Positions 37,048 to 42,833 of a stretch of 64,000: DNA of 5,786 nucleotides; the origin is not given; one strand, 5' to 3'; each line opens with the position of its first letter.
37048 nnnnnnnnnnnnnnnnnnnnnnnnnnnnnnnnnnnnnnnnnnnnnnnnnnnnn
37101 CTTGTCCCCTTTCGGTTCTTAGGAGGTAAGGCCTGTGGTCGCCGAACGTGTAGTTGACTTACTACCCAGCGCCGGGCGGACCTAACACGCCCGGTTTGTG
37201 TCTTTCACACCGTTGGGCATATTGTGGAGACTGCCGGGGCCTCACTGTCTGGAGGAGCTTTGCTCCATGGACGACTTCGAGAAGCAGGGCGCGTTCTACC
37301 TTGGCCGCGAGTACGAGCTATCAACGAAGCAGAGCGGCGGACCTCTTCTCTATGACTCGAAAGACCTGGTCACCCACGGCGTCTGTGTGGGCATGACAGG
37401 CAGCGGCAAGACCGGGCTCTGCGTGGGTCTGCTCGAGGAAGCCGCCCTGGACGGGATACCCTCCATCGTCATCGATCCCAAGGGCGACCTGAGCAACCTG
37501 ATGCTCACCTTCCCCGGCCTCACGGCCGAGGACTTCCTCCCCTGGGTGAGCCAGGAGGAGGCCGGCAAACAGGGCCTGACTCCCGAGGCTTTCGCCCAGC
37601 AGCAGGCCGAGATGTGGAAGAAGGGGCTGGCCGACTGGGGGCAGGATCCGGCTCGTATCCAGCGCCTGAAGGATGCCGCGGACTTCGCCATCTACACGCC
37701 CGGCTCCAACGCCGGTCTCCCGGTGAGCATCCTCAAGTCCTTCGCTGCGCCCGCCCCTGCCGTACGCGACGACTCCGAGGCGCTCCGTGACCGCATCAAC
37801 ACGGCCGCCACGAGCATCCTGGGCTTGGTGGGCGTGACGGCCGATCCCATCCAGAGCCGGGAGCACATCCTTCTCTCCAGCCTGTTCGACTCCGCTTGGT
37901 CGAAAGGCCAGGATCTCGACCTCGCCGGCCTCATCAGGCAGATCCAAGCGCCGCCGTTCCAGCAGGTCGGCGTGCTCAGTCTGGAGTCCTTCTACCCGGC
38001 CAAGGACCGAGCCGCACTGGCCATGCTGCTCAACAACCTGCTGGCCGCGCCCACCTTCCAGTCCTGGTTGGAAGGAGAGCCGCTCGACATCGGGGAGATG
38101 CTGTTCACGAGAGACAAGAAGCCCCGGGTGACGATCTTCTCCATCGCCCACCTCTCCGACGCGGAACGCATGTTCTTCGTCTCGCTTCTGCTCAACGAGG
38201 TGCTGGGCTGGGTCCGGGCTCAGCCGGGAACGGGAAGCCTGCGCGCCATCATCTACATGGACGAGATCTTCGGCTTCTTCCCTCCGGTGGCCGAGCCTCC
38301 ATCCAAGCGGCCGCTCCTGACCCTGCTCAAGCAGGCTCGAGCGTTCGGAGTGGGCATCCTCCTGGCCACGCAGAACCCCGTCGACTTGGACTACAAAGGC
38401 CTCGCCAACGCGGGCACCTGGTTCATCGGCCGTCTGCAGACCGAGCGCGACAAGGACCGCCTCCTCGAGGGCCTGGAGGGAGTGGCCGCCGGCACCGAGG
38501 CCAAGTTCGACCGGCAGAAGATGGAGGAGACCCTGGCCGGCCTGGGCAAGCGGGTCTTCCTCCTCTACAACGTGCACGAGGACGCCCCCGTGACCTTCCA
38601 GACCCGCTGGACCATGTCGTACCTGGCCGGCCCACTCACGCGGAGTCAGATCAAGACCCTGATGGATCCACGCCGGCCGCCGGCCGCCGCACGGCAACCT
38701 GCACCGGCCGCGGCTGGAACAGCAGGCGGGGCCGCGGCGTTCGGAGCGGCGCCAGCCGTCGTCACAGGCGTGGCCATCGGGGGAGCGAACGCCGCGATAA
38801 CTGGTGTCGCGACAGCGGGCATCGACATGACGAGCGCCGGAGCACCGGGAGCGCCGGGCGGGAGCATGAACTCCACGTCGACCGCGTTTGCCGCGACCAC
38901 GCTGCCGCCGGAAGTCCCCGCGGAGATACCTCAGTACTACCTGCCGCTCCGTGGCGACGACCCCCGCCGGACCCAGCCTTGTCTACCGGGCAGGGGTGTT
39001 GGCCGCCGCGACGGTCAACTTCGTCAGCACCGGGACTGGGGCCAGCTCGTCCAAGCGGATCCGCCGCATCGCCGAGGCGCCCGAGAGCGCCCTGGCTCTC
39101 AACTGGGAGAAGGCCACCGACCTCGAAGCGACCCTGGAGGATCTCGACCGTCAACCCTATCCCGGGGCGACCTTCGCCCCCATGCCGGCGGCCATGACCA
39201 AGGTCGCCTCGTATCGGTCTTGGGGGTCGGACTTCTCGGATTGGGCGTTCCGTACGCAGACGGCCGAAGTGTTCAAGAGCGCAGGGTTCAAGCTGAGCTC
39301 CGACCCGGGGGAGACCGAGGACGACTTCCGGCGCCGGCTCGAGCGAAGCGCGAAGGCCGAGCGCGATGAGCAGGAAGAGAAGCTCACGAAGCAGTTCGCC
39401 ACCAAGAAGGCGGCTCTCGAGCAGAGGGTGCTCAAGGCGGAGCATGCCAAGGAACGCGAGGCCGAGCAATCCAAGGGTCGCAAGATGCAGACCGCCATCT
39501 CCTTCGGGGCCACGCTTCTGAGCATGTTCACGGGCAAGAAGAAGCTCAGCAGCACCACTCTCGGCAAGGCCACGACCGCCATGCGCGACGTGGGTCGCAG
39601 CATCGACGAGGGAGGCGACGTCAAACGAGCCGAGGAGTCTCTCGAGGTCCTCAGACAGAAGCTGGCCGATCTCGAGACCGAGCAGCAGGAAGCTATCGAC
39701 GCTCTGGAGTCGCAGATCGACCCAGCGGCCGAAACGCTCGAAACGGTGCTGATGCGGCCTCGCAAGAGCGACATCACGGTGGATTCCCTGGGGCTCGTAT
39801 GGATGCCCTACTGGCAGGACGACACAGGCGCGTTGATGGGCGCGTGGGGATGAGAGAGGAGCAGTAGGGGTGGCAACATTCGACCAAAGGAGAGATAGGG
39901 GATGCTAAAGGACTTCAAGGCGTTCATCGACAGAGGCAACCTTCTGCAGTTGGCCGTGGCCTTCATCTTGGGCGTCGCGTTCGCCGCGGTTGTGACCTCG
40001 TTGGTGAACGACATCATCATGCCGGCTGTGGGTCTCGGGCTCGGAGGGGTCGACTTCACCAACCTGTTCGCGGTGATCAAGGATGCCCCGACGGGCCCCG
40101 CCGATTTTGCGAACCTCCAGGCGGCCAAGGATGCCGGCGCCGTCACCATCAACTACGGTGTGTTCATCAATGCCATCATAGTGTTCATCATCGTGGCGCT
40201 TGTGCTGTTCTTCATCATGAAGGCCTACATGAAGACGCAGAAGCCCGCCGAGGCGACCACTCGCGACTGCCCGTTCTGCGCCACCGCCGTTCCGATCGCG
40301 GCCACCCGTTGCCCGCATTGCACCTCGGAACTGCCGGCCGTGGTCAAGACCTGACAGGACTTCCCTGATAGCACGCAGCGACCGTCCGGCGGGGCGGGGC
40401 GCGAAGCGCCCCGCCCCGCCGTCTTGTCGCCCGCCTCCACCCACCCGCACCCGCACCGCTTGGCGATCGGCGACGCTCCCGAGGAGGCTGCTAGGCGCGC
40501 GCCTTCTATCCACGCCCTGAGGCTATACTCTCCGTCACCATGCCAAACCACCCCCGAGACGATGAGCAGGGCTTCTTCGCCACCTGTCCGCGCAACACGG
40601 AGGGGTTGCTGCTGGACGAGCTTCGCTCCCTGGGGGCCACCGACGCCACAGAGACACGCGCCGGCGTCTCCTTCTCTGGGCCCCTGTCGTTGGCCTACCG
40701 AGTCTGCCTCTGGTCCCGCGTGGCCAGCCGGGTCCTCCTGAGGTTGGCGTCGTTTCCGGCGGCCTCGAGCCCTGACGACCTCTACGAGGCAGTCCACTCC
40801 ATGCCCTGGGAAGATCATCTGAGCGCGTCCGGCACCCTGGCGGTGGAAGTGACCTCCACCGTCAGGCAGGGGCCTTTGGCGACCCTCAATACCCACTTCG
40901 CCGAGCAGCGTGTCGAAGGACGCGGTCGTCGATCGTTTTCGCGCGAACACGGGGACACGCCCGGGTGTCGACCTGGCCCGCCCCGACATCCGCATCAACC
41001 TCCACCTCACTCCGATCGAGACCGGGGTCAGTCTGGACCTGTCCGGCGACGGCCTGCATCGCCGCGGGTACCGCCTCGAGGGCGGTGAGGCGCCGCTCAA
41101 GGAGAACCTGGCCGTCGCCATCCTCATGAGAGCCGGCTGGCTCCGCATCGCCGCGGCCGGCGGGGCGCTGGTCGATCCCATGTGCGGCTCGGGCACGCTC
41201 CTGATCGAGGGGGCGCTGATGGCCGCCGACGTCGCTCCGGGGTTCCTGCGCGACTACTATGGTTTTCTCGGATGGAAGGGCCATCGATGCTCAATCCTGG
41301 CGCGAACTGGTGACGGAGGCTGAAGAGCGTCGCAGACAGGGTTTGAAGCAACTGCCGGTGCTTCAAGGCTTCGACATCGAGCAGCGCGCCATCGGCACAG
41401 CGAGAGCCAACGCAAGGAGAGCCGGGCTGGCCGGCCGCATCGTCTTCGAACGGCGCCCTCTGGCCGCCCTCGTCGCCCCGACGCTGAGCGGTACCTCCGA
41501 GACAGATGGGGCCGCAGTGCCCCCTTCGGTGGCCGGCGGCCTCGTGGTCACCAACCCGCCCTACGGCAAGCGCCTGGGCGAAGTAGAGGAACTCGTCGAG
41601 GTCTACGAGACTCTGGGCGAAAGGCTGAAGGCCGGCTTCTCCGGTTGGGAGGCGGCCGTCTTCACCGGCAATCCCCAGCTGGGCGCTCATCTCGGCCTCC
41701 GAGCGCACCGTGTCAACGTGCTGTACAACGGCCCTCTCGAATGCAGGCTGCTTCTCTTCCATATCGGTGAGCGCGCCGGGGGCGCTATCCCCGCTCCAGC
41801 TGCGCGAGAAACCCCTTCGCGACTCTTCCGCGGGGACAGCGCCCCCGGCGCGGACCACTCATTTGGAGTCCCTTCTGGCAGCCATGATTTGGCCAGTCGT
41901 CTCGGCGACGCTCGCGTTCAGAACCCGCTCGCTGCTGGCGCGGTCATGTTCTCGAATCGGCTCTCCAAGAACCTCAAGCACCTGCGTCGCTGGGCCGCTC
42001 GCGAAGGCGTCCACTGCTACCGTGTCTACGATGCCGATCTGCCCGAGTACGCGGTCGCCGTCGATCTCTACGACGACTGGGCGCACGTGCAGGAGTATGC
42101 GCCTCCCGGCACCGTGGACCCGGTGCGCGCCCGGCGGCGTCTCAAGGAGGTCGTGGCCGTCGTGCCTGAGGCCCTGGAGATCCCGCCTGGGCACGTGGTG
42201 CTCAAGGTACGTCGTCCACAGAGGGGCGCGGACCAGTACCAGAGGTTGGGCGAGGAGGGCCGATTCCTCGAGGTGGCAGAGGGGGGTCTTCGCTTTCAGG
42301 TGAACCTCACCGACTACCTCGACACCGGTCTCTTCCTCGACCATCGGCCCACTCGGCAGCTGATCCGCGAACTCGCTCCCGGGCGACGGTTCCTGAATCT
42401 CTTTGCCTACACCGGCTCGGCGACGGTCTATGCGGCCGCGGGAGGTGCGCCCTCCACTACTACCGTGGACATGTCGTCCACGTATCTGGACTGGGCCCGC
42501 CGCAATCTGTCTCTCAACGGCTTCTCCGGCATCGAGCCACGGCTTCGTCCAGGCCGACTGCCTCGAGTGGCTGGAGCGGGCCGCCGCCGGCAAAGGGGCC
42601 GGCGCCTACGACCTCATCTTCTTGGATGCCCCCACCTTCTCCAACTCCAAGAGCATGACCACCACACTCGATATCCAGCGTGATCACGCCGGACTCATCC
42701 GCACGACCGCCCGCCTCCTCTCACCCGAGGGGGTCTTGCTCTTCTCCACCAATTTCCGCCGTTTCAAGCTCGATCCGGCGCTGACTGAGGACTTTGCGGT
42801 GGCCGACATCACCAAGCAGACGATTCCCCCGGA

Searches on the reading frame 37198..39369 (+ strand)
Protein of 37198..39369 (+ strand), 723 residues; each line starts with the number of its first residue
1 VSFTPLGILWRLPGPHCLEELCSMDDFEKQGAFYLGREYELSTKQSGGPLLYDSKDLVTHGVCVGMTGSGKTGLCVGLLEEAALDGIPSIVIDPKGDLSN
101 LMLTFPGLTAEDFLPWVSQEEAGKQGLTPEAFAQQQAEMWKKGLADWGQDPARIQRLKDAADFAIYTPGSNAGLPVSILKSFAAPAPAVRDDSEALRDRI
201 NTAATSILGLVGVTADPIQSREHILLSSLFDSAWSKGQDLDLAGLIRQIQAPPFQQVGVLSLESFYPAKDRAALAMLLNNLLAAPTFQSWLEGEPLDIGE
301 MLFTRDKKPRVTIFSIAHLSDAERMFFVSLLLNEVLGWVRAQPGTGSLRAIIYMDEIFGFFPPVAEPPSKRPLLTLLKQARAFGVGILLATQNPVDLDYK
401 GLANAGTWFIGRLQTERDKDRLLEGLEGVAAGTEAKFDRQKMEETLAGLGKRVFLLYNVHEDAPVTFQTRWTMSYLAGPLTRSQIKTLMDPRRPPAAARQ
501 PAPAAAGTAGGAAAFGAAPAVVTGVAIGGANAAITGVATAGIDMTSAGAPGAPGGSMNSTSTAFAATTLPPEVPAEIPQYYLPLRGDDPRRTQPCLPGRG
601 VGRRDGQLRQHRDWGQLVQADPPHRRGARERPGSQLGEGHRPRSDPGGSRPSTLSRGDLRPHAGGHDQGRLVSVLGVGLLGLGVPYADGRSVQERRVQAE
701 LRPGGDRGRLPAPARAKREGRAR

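Call 52: search_protein_families(library=pfam, proteins=[window:37198-39369:+], max_evalue=0.001)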
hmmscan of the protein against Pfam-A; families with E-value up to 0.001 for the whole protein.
window:37198-39369:+ (723 aa): 2 families
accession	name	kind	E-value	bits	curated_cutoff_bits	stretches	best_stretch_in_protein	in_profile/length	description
PF05872.18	HerA_C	-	3.7e-07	29.6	22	1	43-102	6-65/502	Helicase HerA-like C-terminal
PF01935.23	DUF87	-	6.2e-05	23.6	23.2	1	49-100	13-66/220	Helicase HerA, central domain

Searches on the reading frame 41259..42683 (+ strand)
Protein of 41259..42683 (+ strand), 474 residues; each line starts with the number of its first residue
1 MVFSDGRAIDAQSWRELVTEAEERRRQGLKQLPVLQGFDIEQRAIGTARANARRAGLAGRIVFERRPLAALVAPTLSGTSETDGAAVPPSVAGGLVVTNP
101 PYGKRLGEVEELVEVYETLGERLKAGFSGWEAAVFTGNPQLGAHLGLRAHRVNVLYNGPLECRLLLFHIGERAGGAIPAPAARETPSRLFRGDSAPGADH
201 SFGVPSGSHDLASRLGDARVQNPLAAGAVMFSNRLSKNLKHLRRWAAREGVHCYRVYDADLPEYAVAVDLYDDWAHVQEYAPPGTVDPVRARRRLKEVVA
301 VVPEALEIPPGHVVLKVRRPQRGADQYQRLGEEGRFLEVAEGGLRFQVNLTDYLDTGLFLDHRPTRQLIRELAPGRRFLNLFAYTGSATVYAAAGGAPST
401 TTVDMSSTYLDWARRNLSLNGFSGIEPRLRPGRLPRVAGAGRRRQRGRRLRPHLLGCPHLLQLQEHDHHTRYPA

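Call 52: search_protein_families(library=pfam, proteins=[window:41259-42683:+], max_evalue=0.001)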
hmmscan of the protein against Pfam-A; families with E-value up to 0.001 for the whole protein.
window:41259-42683:+ (474 aa): 2 families
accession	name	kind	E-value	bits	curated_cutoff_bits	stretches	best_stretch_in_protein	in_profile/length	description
PF10672.15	Methyltrans_SAM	-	2.7e-18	66.7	27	1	312-422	62-171/286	S-adenosylmethionine-dependent methyltransferase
PF01170.24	UPF0020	-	9.7e-17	61.7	22.3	1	13-163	61-194/197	RMKL-like, methyltransferase domain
